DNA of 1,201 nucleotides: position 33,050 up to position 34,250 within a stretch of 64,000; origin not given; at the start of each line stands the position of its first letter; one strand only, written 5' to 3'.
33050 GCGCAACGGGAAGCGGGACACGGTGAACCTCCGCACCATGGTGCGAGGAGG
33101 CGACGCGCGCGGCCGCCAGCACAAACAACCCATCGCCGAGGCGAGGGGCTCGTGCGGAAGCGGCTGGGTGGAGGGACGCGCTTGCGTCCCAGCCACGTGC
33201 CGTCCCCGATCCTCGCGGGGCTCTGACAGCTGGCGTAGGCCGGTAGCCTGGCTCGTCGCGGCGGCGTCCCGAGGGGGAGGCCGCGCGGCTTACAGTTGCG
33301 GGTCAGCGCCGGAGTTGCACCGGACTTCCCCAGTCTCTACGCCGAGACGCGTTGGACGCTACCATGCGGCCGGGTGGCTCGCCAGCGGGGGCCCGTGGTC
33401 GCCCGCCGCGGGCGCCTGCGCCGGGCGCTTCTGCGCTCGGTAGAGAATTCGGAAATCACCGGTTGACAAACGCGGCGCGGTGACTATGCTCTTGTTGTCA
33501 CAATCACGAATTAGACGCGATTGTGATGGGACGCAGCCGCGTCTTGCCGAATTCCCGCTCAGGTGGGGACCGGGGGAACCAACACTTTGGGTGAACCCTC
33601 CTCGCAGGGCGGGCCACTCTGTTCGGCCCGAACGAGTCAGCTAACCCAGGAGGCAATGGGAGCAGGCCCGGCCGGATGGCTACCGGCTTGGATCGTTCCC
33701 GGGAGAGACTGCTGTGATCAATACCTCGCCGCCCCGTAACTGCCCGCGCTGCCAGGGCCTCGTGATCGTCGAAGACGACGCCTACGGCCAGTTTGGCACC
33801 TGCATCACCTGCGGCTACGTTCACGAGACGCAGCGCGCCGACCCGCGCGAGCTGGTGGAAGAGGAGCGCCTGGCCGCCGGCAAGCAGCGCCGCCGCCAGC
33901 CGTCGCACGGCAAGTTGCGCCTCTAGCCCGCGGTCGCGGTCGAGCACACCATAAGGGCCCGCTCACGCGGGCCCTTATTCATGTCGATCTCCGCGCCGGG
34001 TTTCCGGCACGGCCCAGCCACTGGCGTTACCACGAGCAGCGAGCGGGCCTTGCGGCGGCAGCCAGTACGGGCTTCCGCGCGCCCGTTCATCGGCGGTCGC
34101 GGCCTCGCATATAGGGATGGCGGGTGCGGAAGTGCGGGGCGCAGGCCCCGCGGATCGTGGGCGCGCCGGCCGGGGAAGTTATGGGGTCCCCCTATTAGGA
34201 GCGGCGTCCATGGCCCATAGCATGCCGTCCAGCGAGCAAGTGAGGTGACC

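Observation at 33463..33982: Self-contained 520-bp transcription unit: consensus promoter, low-GC structured 220-nt leader, 70-aa zinc-ribbon ORF, perfect terminator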

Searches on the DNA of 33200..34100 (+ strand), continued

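Call 63: search_with_rna_model(model_id=R1, sources=[window, L001, L002, L003, L004, L005, L006, L007, L008, L009, L010, L011, L012, L013, L014, L015, L016, L017, L018, L019, L020, L021, L022, L023, L024, L025, L026, L027, L028, L029, L030, L031, L032, L033, L034, L035, L036, L037, L038, L039, L040, L041, L042, L043, L044, L045, L046, L047, L048, L049, L050, L051, L052, L053, L054, L055, L056, L057, L058, L059, L060, L061, L062, L063, L064, L065, L066, L067, L068, L069, L070, L071, L072, L073, L074, L075, L076, L077, L078, L079, L080, L081, L082, L083, L084, L085, L086, L087, L088, L089], max_evalue=0.01, make_alignment=true)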
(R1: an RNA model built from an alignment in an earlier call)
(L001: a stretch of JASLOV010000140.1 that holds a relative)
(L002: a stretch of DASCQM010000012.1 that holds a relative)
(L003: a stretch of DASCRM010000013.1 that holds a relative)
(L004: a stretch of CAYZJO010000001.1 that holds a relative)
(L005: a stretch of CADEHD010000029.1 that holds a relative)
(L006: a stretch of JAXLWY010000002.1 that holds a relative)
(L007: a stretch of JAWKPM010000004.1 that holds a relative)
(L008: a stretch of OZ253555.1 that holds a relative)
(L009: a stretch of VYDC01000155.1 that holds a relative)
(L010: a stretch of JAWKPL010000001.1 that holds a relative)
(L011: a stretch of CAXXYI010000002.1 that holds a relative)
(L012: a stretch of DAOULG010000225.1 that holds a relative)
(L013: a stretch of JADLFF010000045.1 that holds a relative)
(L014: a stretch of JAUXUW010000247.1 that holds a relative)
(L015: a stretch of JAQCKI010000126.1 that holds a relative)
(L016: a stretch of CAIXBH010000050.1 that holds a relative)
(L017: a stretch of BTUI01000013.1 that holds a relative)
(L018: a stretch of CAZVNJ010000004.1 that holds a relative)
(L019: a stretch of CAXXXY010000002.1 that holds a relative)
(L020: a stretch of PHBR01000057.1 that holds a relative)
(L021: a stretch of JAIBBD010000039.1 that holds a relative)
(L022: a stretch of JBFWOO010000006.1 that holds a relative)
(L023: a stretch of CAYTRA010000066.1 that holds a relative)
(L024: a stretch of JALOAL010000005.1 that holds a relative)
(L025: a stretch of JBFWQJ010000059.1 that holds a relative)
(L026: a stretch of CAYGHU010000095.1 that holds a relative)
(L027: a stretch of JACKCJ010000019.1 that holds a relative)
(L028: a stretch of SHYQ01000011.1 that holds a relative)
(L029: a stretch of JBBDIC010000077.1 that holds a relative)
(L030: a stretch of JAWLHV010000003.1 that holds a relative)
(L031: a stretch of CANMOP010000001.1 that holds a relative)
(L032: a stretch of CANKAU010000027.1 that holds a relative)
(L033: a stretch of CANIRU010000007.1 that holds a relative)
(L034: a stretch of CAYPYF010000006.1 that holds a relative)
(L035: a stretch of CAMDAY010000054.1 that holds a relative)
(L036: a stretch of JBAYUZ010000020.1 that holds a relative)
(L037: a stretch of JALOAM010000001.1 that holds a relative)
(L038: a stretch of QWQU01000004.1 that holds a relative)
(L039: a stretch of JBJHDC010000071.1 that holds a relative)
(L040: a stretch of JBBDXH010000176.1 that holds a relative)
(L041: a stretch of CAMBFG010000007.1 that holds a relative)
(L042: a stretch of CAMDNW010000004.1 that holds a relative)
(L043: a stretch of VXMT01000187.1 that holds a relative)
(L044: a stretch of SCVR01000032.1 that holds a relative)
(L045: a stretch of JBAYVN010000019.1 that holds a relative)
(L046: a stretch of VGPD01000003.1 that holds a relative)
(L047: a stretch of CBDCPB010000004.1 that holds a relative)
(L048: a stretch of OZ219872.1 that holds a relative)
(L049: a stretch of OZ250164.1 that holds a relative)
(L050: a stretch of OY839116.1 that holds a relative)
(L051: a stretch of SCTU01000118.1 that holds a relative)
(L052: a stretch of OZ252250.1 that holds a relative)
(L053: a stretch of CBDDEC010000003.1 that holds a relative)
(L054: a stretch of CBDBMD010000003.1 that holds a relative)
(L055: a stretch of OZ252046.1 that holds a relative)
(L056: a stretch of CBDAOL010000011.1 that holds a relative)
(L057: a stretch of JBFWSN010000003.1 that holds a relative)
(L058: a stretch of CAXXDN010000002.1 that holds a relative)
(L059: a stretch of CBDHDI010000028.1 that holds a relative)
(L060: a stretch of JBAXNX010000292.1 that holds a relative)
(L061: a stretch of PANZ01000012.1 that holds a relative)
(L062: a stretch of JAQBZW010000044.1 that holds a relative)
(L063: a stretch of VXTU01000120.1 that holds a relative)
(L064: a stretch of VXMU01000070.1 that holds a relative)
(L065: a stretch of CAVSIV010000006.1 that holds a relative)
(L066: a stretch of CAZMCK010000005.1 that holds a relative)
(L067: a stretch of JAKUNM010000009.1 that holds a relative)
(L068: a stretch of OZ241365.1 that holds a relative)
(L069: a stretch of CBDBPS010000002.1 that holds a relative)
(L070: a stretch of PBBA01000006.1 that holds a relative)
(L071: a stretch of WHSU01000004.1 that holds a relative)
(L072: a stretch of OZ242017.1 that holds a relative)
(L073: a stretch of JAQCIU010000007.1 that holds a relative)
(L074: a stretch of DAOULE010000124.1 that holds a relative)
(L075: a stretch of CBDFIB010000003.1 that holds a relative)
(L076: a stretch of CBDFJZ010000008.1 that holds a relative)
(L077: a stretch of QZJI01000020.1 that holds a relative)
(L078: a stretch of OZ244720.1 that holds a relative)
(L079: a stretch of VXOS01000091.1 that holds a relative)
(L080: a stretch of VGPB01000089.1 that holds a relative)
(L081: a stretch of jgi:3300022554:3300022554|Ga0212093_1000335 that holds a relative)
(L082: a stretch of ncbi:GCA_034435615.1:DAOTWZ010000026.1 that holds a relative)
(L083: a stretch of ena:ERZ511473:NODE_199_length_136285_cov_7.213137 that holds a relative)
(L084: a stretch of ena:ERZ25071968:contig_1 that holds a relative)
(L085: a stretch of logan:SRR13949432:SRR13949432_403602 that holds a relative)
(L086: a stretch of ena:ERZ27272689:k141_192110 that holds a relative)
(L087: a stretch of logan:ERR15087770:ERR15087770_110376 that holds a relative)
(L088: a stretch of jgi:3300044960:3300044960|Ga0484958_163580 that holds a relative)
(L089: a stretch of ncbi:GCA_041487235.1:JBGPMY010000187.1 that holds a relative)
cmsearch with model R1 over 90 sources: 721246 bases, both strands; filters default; matches with E-value up to 0.01: 87.
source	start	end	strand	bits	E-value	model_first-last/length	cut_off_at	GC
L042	3815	3954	+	131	4.7e-32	1-139/139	no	0.58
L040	3818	3955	+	128.2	2.7e-31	1-139/139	no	0.63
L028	3816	3956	+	126.4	7.9e-31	1-139/139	no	0.65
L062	3578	3714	+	124.6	2.5e-30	1-139/139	no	0.66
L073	3808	3956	+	124.5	2.5e-30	1-139/139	no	0.62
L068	3829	3963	+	123.4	5.1e-30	1-139/139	no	0.71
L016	3823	3960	+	123.1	6e-30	1-139/139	no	0.6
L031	3812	3951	+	123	6.5e-30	1-139/139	no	0.59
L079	3778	3930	+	122.9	6.8e-30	1-139/139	no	0.66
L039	2407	2548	+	122.5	8.6e-30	1-139/139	no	0.66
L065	3820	3956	+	122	1.2e-29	1-139/139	no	0.67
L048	3778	3930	+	121.9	1.3e-29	1-139/139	no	0.67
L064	3820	3957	+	121.4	1.7e-29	1-139/139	no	0.66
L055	3777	3928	+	121.2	1.9e-29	1-139/139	no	0.64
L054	3777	3929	+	120.6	2.8e-29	1-139/139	no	0.67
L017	3806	3947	+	120.6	2.8e-29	1-139/139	no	0.68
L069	3820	3957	+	120.4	3.1e-29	1-139/139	no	0.66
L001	3812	3955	+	120.2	3.5e-29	1-139/139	no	0.63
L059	3779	3930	+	120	4.1e-29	1-139/139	no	0.65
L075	3779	3930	+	120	4.1e-29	1-139/139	no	0.65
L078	3821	3957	+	119.7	4.9e-29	1-139/139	no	0.66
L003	3815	3955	+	119.6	5.3e-29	1-139/139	no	0.6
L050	3779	3930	+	119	7.5e-29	1-139/139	no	0.66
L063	3821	3957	+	118.9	8.1e-29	1-139/139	no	0.68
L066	3822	3958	+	118.7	8.8e-29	1-139/139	no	0.67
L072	3821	3957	+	118.7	8.9e-29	1-139/139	no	0.67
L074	1670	1806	+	118.7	8.9e-29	1-139/139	no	0.67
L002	3805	3951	+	118.6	9.5e-29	1-139/139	no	0.59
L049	3777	3929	+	117.8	1.6e-28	1-139/139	no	0.65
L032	3814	3954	+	117.7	1.6e-28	1-139/139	no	0.7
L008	3793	3925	+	117.7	1.6e-28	1-139/139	no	0.67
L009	3794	3926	+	116.8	2.8e-28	1-139/139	no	0.7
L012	3794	3926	+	116.7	3.1e-28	1-139/139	no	0.69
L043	3779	3930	+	116.6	3.2e-28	1-139/139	no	0.67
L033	3808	3954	+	116.2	4.2e-28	1-139/139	no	0.63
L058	3777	3929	+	115.9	5e-28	1-139/139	no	0.67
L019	3793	3925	+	114.8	1e-27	1-139/139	no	0.64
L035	3808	3954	+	114.6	1.1e-27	1-139/139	no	0.63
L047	3780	3930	+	114.2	1.4e-27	1-139/139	no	0.67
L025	3581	3719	+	113.7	2e-27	1-139/139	no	0.65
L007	3811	3954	+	113.6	2e-27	1-139/139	no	0.7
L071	3823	3958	+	113.4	2.3e-27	1-139/139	no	0.66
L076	3803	3955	+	113.2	2.6e-27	1-139/139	no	0.62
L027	3806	3952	+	113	3e-27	1-139/139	no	0.62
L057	3804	3953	+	112.4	4.3e-27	1-139/139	no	0.68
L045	3810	3955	+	112.4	4.3e-27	1-139/139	no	0.61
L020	3803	3947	+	112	5.5e-27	1-139/139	no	0.67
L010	3804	3953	+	111.8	6e-27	1-139/139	no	0.69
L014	3803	3947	+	111.5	7.4e-27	1-139/139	no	0.68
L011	3791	3926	+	111.2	9.1e-27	1-139/139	no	0.68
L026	3805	3954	+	110.2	1.6e-26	1-139/139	no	0.65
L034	3802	3953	+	109.8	2e-26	1-139/139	no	0.64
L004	3817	3961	+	109.8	2.1e-26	1-139/139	no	0.68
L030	3822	3956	+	109.2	3e-26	1-139/139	no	0.6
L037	3799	3956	+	109.1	3.2e-26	1-139/139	no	0.6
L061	3821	3964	+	108.3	5.3e-26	1-139/139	no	0.44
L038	3825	3961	+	108.2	5.6e-26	1-139/139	no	0.68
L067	3821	3963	+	108.1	5.8e-26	1-139/139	no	0.44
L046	3808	3956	+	107.9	6.5e-26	1-139/139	no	0.67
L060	1303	1439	+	107.8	6.9e-26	1-139/139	no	0.67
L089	2817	2950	+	107.5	8.8e-26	1-139/139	no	0.6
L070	3824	3966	+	106.9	1.2e-25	1-139/139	no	0.42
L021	3805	3953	+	106.2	1.9e-25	1-139/139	no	0.7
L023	130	262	+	105.8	2.4e-25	1-139/139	no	0.6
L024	3822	3956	+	105.3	3.2e-25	1-139/139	no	0.61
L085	2631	2762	+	105.3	3.3e-25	1-139/139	no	0.64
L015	3747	3891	+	104.5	5.2e-25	1-139/139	no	0.68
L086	1594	1732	+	104.3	6.1e-25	1-139/139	no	0.6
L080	3354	3486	+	103.3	1.1e-24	1-139/139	no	0.65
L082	3812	3952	+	103.3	1.1e-24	1-139/139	no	0.67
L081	3812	3952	+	102.5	1.8e-24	1-139/139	no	0.67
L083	3812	3952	+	102.5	1.8e-24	1-139/139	no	0.67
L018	3807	3955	+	101.5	3.3e-24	1-139/139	no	0.65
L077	366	514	+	101.5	3.3e-24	1-139/139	no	0.66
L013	3808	3954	+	99.8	9.5e-24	1-139/139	no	0.63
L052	3811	3959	+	99.3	1.3e-23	1-139/139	no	0.63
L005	3807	3953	+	99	1.5e-23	1-139/139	no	0.65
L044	3254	3403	+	97.5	3.8e-23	1-139/139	no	0.65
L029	591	736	+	95.2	1.6e-22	1-139/139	no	0.62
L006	3806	3952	+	95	1.8e-22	1-139/139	no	0.65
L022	1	109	+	92.7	7.2e-22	31-139/139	5'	0.65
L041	3805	3955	+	91.6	1.4e-21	1-139/139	no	0.64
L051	3813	3956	+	90.4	2.9e-21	1-139/139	no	0.67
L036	3818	3944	+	89.2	6.3e-21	12-123/139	no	0.71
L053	3757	3957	+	83.8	1.7e-19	1-139/139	no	0.62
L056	3760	3958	+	77.5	8.1e-18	1-139/139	no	0.62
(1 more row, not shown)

Alignment A5: 87 matches aligned to the model, 248 columns, each read 5' to 3' on its own strand. Consensus structure (alignment columns), stored with it:
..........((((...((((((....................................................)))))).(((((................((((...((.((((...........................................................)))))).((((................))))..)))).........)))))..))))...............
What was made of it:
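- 33535..33670 (+): c-di-AMP riboswitch aptamer (RF00379); P1 = 33545-33548 (UGCC) with 33652-33655 (GGCA). A clade model scores 109 bits (call 63).
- Conserved position (clade model): the model finds exactly one copy, in that position, in all 80 species genomes fetched (call 63).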

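Call 67: search_rna_families(source=L087, start=2450, end=3300, threshold=evalue, max_evalue=1)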
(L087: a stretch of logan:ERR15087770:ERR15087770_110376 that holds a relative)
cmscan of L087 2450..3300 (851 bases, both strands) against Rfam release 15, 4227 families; matches with E-value up to 1: 0.
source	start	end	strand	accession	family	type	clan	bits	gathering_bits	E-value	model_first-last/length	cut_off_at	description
